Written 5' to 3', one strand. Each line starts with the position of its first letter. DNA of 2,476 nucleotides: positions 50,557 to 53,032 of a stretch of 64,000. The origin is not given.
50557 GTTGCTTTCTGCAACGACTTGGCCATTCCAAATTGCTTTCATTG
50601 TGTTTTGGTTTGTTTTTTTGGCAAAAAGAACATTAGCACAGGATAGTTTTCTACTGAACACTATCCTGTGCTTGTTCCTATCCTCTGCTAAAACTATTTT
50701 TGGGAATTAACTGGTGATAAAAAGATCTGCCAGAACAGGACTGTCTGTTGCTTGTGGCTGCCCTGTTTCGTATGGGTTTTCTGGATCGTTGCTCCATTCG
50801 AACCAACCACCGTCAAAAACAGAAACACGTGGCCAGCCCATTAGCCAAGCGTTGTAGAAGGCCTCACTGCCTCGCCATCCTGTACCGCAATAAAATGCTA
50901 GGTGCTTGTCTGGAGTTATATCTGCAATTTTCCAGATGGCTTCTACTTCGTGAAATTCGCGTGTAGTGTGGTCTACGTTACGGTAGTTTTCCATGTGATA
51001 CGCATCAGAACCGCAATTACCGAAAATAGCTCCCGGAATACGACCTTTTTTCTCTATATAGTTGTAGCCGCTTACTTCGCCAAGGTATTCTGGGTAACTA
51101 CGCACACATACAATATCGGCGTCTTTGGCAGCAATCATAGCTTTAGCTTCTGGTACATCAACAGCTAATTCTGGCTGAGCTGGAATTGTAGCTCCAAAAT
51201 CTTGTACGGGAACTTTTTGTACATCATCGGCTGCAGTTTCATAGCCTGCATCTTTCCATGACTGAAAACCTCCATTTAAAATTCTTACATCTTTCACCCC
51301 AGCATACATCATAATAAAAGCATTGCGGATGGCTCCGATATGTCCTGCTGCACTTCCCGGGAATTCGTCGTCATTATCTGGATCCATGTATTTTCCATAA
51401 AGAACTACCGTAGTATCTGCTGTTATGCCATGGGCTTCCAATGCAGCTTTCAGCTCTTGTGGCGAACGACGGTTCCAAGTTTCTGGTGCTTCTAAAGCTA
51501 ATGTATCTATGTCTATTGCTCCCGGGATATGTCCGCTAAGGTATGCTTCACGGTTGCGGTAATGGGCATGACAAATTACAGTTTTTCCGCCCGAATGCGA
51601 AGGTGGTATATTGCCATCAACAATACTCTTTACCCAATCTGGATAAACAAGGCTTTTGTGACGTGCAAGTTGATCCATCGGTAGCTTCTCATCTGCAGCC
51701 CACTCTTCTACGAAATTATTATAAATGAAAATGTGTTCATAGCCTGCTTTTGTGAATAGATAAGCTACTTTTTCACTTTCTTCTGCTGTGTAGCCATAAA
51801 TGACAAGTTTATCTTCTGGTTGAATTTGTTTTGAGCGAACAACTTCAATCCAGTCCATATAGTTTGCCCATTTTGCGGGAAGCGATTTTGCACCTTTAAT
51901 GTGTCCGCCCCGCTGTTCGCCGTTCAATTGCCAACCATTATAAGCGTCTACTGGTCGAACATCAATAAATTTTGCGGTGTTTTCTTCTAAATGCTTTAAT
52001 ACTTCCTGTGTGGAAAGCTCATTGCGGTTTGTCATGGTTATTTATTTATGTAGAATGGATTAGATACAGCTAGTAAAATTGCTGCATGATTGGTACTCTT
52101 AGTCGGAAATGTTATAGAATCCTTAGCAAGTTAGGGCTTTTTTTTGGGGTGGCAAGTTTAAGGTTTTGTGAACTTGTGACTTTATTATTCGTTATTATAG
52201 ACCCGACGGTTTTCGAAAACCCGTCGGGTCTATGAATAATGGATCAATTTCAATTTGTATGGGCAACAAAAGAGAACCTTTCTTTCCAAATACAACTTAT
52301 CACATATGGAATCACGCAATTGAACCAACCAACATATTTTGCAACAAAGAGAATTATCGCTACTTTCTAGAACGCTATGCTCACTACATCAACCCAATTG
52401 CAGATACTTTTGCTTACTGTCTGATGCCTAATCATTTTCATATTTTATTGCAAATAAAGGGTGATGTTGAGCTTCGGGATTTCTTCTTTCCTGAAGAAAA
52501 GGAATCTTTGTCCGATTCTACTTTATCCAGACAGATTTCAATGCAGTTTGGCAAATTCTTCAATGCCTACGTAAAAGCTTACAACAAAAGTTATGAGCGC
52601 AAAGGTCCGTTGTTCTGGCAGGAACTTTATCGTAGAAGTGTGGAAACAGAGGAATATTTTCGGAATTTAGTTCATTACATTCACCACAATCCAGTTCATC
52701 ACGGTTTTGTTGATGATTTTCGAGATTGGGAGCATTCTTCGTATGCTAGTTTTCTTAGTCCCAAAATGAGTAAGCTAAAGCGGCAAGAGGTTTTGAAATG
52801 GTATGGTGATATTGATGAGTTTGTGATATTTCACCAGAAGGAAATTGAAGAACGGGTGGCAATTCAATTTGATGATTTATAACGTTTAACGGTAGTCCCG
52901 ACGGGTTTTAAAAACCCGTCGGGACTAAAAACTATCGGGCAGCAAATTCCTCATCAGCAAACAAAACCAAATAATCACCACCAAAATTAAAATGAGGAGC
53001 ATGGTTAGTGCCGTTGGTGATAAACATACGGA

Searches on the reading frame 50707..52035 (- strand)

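Call 24: search_protein_families(library=pfam, proteins=[window:50707-52035:-], max_evalue=0.001)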
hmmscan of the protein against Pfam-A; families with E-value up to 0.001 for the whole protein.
window:50707-52035:- (442 aa): 1 family
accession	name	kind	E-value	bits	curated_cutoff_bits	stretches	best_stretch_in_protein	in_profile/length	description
PF00581.25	Rhodanese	-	9.4e-43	145.2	22.2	3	295-416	3-101/102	Rhodanese-like domain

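Call 50: search_protein_families(library=ncbifam, proteins=[window:50707-52035:-], max_evalue=0.01)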
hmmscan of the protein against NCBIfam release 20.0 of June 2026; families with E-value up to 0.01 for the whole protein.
window:50707-52035:- (442 aa): 7 families
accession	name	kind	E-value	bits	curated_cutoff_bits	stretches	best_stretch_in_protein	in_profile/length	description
NF008557.0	PRK11493.1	equivalog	9.1e-18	64.3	250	1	163-421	40-276/281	3-mercaptopyruvate sulfurtransferase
NF041203.1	rhodanese_LYCAU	equivalog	7.8e-09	35.3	115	0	370-417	70-119/126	rhodanese-related (seleno)protein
NF045521.1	rhoda_near_glyco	subfamily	2.3e-08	34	145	0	347-423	47-117/144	rhodanese homology domain-containing protein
NF006444.0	PRK08762.1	equivalog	4.7e-08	32.1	449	0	5-120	15-114/387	molybdopterin-synthase adenylyltransferase MoeB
NF040901.1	SeO3_TeO2_ExtH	equivalog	1.2e-07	31.1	200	1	131-416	47-348/430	selenite/tellurite reduction operon rhodanese-like protein ExtH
NF045694.1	seleno_TsoB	exception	2e-05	22.9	805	1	8-125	47-161/572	rhodanese/DsbD fusion-like selenoprotein TsoB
NF001195.0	PRK00162.1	equivalog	0.00085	19.6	102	0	5-114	5-98/108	thiosulfate sulfurtransferase GlpE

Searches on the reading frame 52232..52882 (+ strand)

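Call 24: search_protein_families(library=pfam, proteins=[window:52232-52882:+], max_evalue=0.001)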
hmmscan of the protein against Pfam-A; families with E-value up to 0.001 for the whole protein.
window:52232-52882:+ (216 aa): 0 families

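Call 34: search_protein_families(library=pfam, proteins=[window:52232-52882:+], max_evalue=1)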
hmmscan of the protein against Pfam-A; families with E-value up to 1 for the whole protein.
window:52232-52882:+ (216 aa): 1 family
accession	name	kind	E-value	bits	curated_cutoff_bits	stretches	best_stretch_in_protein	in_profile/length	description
PF01797.21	Y1_Tnp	-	0.0027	18.3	23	1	58-85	42-69/121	Transposase IS200 like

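Call 50: search_protein_families(library=ncbifam, proteins=[window:52232-52882:+], max_evalue=0.01)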
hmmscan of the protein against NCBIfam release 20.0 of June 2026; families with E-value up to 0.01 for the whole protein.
window:52232-52882:+ (216 aa): 1 family
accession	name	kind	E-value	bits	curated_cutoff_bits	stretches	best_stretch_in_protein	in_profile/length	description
NF047646.1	REP_Tyr_transpos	equivalog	1.7e-17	63.7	80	1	14-169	3-146/146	REP-associated tyrosine transposase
